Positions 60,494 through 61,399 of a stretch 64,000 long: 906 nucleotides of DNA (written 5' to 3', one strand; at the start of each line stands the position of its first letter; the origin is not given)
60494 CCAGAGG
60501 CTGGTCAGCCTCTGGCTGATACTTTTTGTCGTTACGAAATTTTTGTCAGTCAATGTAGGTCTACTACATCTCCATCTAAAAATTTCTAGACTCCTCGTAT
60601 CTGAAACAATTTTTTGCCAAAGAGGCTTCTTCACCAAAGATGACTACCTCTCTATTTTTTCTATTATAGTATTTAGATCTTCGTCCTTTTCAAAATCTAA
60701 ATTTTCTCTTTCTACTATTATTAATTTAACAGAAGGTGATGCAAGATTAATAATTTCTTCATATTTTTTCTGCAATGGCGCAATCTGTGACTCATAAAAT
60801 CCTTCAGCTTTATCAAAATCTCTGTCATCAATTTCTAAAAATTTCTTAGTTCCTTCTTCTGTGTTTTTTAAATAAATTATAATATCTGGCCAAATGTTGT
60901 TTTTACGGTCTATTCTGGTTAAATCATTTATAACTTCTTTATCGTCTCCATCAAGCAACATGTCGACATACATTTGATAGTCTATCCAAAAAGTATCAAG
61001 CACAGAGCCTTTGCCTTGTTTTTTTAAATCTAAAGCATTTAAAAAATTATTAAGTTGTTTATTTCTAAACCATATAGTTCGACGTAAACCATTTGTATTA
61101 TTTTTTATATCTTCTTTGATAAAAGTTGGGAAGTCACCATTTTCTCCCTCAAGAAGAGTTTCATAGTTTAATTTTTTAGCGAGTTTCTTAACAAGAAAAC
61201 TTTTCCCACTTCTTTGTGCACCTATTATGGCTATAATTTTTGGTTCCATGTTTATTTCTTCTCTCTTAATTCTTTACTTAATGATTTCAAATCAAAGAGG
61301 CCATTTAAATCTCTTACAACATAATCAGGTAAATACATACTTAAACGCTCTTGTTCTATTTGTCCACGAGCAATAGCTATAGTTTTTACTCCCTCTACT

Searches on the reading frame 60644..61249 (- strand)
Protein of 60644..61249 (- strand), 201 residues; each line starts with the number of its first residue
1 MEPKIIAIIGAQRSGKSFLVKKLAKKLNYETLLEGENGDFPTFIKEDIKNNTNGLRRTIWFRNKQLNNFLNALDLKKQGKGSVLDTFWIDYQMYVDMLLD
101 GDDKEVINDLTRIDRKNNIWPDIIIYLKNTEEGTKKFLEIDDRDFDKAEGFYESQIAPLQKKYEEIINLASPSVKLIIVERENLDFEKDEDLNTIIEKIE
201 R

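Call 58: search_protein_families(library=pfam, proteins=[window:60644-61249:-], max_evalue=0.001)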
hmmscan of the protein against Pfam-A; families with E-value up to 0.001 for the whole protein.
window:60644-61249:- (201 aa): 3 families
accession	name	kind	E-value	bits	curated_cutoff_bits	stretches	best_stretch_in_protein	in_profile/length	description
PF13521.12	AAA_28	-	1.1e-07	32.6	27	1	6-109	2-103/164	AAA domain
PF01712.25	dNK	-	3.9e-06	27.2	27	1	6-199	1-198/203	Deoxynucleoside kinase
PF13173.12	AAA_14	-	0.0005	20.5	27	1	3-34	2-28/129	AAA domain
